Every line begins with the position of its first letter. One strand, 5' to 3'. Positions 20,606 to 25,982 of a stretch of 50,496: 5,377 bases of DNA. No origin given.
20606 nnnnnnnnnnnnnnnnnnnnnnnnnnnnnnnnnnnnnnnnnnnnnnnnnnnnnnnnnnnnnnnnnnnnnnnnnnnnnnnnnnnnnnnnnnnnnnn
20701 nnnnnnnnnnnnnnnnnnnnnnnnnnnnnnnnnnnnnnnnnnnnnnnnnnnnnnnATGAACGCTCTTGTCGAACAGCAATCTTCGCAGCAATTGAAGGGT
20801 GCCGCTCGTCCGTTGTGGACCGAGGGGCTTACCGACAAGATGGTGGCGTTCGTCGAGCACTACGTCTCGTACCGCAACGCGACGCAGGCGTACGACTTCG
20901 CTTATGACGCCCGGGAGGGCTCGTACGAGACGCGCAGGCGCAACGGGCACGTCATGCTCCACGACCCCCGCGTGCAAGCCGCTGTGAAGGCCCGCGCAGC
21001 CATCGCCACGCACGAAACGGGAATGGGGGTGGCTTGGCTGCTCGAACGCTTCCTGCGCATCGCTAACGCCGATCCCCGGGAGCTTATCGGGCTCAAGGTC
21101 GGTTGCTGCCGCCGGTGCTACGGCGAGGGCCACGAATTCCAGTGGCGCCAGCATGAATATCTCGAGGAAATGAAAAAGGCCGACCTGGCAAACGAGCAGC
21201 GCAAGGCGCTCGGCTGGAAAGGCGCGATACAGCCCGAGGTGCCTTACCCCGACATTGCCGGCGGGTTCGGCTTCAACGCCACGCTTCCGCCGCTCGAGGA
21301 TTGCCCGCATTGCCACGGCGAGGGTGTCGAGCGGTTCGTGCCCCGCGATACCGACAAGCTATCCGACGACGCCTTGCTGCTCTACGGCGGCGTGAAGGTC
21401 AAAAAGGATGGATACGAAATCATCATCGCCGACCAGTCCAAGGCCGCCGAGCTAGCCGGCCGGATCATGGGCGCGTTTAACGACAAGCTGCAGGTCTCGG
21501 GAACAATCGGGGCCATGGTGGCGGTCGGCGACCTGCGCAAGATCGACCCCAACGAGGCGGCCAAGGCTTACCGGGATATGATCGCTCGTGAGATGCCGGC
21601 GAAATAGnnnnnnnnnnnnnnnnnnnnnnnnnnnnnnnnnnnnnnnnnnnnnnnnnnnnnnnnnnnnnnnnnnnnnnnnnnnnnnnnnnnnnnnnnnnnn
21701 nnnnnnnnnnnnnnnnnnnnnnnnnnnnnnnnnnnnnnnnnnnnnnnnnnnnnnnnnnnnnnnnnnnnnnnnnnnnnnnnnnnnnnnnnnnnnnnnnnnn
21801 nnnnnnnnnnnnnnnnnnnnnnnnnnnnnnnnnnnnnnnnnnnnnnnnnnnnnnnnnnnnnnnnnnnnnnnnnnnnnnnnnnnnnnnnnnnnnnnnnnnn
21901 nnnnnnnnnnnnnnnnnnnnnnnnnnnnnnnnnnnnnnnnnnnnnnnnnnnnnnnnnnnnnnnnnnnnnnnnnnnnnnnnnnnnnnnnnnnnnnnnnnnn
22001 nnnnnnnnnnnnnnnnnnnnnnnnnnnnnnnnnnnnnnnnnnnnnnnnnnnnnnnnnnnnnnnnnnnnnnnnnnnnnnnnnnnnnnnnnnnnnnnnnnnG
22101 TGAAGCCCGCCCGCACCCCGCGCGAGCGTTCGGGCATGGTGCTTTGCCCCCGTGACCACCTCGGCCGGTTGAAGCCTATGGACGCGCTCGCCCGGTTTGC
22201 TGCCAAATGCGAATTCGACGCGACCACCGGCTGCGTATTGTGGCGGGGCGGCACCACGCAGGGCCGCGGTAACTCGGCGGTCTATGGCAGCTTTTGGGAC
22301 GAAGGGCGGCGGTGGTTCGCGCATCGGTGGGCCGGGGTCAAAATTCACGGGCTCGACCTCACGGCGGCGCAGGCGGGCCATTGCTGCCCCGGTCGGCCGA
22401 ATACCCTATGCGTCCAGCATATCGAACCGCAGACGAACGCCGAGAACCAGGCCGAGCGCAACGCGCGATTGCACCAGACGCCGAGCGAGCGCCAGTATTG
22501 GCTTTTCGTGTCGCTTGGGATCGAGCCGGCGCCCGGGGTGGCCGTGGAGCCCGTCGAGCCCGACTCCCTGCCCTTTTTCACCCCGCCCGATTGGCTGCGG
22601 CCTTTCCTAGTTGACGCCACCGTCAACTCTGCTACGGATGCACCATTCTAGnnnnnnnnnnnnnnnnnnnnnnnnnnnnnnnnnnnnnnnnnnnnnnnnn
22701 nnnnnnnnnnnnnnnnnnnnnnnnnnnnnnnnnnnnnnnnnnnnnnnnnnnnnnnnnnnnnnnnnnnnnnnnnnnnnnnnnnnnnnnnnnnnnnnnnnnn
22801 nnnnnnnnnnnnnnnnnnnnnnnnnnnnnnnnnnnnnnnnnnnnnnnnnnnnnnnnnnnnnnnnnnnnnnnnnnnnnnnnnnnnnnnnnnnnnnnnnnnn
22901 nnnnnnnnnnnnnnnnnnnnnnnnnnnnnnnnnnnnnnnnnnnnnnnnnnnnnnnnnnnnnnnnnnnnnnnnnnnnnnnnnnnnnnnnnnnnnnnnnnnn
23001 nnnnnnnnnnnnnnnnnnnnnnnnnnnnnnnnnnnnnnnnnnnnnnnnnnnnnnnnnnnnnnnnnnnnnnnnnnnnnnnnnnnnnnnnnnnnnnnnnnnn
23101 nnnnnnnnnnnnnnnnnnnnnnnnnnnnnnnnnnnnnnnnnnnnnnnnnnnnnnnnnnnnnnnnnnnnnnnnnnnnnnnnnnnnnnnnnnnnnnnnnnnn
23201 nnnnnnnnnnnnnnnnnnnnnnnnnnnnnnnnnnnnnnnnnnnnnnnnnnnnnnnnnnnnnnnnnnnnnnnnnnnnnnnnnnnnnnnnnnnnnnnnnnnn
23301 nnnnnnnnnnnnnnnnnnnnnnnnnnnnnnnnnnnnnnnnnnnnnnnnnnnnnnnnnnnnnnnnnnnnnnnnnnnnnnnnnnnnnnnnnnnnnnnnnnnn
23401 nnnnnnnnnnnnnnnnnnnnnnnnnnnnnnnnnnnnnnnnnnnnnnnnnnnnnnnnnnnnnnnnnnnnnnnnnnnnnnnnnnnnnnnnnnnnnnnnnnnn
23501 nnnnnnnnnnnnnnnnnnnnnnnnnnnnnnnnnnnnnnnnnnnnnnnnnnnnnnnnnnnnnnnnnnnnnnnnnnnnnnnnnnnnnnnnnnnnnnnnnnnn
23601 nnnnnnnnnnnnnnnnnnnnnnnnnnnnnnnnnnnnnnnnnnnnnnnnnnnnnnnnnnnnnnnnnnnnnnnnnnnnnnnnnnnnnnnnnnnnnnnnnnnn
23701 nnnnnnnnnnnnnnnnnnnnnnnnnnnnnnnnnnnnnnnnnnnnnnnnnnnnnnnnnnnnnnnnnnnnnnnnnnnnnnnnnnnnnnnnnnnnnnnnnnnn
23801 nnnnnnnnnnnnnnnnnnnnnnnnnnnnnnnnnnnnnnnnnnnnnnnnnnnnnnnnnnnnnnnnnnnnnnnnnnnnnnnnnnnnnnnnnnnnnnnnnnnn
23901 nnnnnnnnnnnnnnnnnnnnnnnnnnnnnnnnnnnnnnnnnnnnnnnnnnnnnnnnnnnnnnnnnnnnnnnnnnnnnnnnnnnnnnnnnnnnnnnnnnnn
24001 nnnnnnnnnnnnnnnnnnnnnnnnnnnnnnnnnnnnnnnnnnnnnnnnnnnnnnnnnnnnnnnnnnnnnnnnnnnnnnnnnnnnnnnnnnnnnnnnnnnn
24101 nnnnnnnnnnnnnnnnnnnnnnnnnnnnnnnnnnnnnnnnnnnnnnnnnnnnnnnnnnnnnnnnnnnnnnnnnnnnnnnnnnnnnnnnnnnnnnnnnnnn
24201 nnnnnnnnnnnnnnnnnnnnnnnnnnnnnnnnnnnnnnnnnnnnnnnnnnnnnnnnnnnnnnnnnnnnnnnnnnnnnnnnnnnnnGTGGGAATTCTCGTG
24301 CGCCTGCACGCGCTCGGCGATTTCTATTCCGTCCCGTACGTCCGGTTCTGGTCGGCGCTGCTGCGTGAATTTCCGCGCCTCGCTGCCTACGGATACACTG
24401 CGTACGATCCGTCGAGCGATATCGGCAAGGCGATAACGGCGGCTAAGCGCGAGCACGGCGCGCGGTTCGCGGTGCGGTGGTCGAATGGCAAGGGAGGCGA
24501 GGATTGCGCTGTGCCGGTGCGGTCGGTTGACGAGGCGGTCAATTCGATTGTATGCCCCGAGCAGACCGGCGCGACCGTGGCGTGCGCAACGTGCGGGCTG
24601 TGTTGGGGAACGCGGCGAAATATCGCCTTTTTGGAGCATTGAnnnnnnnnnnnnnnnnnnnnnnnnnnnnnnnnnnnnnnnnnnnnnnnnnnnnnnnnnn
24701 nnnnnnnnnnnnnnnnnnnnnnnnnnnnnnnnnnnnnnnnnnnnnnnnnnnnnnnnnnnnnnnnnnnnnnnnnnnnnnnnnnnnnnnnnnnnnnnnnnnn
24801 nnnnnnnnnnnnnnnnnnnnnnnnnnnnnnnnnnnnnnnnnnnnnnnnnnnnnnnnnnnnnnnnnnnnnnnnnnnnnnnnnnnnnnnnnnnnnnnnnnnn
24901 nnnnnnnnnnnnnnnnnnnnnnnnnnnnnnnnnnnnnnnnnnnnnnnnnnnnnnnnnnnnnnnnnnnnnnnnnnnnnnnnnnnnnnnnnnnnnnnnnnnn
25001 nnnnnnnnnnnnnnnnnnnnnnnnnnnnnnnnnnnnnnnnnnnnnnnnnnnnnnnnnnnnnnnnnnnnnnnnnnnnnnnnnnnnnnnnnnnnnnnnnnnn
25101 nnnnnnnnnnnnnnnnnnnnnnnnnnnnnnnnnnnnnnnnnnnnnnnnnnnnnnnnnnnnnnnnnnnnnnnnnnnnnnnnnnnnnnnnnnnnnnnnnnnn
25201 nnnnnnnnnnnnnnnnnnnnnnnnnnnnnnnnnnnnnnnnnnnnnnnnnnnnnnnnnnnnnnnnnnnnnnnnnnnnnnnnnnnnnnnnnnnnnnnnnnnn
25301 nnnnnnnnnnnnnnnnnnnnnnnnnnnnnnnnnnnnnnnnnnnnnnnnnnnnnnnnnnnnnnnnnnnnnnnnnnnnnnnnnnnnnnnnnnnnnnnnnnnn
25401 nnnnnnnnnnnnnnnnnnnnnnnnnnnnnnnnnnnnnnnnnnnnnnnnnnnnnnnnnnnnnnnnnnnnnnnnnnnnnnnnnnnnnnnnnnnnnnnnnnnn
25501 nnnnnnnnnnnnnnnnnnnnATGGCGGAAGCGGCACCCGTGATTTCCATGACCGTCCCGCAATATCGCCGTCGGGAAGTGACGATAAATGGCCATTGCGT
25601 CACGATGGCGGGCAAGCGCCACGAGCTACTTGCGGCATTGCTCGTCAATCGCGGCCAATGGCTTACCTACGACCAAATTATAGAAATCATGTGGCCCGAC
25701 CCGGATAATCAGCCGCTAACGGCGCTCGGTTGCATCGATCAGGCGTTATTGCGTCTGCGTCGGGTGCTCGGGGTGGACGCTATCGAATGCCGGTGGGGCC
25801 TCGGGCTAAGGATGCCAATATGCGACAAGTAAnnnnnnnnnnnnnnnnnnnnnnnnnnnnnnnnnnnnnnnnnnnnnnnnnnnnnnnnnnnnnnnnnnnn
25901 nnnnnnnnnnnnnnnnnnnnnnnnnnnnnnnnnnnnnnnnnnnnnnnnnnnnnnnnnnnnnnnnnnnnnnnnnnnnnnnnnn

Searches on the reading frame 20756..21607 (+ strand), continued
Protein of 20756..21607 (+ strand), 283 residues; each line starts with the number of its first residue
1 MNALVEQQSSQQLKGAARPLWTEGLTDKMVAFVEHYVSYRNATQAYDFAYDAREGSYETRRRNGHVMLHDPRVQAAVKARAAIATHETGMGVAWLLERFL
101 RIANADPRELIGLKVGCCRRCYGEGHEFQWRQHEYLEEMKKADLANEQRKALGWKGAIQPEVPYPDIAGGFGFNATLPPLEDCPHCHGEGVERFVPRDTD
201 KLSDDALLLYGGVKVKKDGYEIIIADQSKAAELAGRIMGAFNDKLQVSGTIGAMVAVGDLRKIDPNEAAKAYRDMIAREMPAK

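Call 81: find_related_loci(query=L022:2995-3753:+, collection=viral_contigs, flank=1500)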
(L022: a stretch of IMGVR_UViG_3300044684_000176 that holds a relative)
Query L022:2995-3753:+ (253 aa) in viral_contigs; peptide patterns used: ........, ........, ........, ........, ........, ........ (x = any residue, [..] = any of these).
99 stretches matched a pattern; 90 encode a relative of the query (tblastn E <= 1e-3); the best 80 are kept; 80 distinct loci.
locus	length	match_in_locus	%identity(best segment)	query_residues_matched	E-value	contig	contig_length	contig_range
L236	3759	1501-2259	100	1-253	7e-175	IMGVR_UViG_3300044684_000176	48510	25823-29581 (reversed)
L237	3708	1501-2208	39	5-243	2e-51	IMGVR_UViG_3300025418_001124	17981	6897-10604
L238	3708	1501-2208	39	5-243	2e-51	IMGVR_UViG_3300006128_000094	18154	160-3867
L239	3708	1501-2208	39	5-243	2e-51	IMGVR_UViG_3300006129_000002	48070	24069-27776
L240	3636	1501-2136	39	5-222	5e-41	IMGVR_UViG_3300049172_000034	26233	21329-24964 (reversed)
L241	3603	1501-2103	36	2-210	4e-39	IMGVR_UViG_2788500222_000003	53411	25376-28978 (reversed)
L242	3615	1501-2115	36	5-217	2e-38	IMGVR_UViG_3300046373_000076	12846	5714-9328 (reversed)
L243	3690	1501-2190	36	5-241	1e-37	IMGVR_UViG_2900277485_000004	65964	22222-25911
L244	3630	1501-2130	39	5-210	2e-37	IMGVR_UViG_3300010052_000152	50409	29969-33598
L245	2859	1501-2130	33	1-212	9e-36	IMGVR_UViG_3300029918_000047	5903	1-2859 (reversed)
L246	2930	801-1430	33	1-212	9e-36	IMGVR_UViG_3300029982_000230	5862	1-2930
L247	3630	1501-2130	33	1-212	1e-35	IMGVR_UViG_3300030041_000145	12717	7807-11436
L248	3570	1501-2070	37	5-204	2e-35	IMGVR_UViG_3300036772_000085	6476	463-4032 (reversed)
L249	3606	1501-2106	41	2-211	9e-45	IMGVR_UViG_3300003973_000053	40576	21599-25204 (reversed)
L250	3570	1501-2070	37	5-204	3e-34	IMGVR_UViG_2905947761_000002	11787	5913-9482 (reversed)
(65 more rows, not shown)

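Call 97: predict_structure(alignment_id=A2)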
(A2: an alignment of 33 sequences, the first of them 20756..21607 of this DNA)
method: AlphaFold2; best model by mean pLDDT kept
length: 283 residues; sequences in the alignment: 33
mean_pLDDT: 75.6   pTM: 0.52
mean pLDDT of the five models: 75.6, 67.9, 63.1, 62.3, 61.6
residues with pLDDT >= 90: 82; 70-90: 95; 50-70: 72; < 50: 34
segments of 3 or more residues with pLDDT < 50: 1-4, 6-13, 244-260, 280-283
pLDDT, mean of each block of 10 residues (from residue 1): 43 61 95 95 97 95 98 95 80 81 85 69 70 77 94 92 75 63 71 59 83 71 82 78 50 44 63 59 41
secondary structure, 60 per line:
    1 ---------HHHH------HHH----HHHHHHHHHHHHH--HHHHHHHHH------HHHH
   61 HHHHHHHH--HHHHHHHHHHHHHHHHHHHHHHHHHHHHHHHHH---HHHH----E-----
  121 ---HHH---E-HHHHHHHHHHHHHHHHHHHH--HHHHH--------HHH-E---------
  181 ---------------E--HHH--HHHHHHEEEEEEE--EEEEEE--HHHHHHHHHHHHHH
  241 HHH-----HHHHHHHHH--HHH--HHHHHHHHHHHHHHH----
elements in order: H10-13 H27-39 H42-50 H57-68 H71-103 H107-110 H132-151 H154-158 H204-209 E210-216 E219-224 H227-243 H249-257 H265-279
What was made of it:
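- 20756..21607 (+): terS, the small terminase subunit and proposed reader of the half-sites. The AlphaFold N-terminal helices have pLDDT about 95 (call 97).
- On SPP1-type pac site: In the model the N-terminal domain has pLDDT about 95 (call 97).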

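Call 99: fold_search(model_id=the predicted structure, library=pdb)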
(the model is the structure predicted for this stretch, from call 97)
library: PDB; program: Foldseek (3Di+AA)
matches with E <= 10: 10; with E <= 0.001: 0
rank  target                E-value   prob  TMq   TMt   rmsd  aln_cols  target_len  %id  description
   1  3zqq_C                2.7e-01  0.96  0.19  0.37   7.0        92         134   22  Crystal structure of the full-length small terminase from a SPP1-like bacteriophage (released 2011-12-28)
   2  4zc3                  1.8e+00  0.96  0.17  0.79   2.1        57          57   30  DNA binding domain of small terminase SF6 phage (released 2015-12-30)
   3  6w7t_A                6.5e+00  0.18  0.19  0.42   4.1        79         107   22  Structure of PaP3 small terminase (released 2020-11-11)
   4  7xy5                  7.7e+00  0.02  0.15  0.20  20.3       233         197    7  HapR_Double Mutant with CHES buffer (released 2023-02-22)
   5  4xvw_N                8.1e+00  0.01  0.07  0.08  20.4       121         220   17  Crystal structure of Proteus mirabilis ScsC in a compact conformation (released 2016-06-08)
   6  3kta_B                9.0e+00  0.03  0.07  0.09   8.4        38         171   16  Structural Basis for Adenylate Kinase Activity in ABC ATPases (released 2010-06-30)
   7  9a0k_2                9.0e+00  0.03  0.14  0.15  23.3       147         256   16  A structural model of the endogenoushuman SWI/SNF (BAF) complex bound to the nucleosome informs disease mechanisms (released 2020-10-16)
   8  4xvw_A                9.0e+00  0.01  0.13  0.16  19.2       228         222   10  Crystal structure of Proteus mirabilis ScsC in a compact conformation (released 2016-06-08)
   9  9m2w_I                9.5e+00  0.08  0.09  0.10   4.8        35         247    8  The cryo-EM structure of 26S proteasome-Midnolin complex in the MD state (released 2025-09-10)
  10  3s2w_C                9.5e+00  0.02  0.11  0.18   9.5        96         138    9  The crystal structure of a MarR transcriptional regulator from Methanosarcina mazei Go1 (released 2011-06-22)
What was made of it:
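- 20756..21607 (+): The best Foldseek hits are the SF6 small terminase 3zqq and its DNA-binding domain 4zc3 (TM 0.79 on the target, rmsd 2.1 A), but with weak E-values (call 99).
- On SPP1-type pac site: The best fold hits are 3zqq and 4zc3, the SF6 TerS, with TM 0.79 on the DNA-binding domain but weak E-values (call 99).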

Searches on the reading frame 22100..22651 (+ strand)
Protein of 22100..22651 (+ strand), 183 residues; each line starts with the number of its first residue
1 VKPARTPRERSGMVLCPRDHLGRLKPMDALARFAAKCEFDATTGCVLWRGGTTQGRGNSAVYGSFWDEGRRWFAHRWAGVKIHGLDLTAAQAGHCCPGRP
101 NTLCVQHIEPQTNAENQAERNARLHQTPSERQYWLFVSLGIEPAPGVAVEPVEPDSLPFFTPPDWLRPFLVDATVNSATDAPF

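Call 10: search_protein_families(library=phrogs, proteins=[window:22100-22651:+], max_evalue=0.001)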
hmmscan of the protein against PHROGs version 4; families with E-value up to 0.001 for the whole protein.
window:22100-22651:+ (183 aa): 4 families
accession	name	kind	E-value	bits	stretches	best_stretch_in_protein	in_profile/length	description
phrog_1872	-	DNA, RNA and nucleotide metabolism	1.3e-09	39.2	1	26-126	16-115/166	endonuclease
phrog_3593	-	DNA, RNA and nucleotide metabolism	4.3e-09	37.3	1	24-123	50-143/210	HNH endonuclease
phrog_826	-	DNA, RNA and nucleotide metabolism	1.9e-08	35.2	1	23-122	64-160/281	HNH endonuclease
phrog_6254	-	DNA, RNA and nucleotide metabolism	0.0002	22.6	1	40-128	9-94/154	HNH endonuclease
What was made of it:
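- On HNH-assisted (HK97-type) cos packaging: The HNH gene at 22100-22651 (PHROG hits only, call 10) is kept downstream of terS in the C5 clade.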

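Call 11: search_protein_families(library=pfam, proteins=[window:22100-22651:+], max_evalue=0.01)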
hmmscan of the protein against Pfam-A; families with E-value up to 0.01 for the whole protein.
window:22100-22651:+ (183 aa): 0 families

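Call 87: search_protein_families(library=pfam, proteins=[window:22100-22651:+], max_evalue=1)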
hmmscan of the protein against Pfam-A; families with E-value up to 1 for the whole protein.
window:22100-22651:+ (183 aa): 1 family
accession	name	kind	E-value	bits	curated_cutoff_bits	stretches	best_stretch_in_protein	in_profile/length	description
PF09853.14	DUF2080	-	0.11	12.7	21.5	1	11-23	28-40/50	Putative transposon-encoded protein (DUF2080)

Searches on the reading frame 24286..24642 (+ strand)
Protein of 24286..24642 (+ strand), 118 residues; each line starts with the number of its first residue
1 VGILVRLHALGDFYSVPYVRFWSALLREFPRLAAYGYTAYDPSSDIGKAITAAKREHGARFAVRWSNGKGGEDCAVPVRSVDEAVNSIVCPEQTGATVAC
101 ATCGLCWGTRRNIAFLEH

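Call 52: search_protein_families(library=phrogs, proteins=[window:24286-24642:+], max_evalue=0.0001)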
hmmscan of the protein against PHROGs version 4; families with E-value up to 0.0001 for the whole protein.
window:24286-24642:+ (118 aa): 2 families
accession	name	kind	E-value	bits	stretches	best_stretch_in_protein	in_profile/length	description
phrog_2554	-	unknown function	2.8e-20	73.7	1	2-118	394-512/529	-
phrog_1392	-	unknown function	4.9e-11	43.5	1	4-116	147-276/296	-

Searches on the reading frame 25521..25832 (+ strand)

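Call 10: search_protein_families(library=phrogs, proteins=[window:25521-25832:+], max_evalue=0.001)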
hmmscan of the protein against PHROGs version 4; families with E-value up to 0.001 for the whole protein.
window:25521-25832:+ (103 aa): 1 family
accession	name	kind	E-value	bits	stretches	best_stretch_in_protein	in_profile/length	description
phrog_731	-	unknown function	6.1e-06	26.7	1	14-98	138-224/227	-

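Call 11: search_protein_families(library=pfam, proteins=[window:25521-25832:+], max_evalue=0.01)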
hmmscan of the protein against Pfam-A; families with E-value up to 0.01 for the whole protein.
window:25521-25832:+ (103 aa): 1 family
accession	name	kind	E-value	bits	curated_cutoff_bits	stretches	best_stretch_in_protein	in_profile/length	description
PF00486.34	Trans_reg_C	-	1.4e-06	28.7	26.2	1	26-96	3-75/77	Transcriptional regulatory protein, C terminal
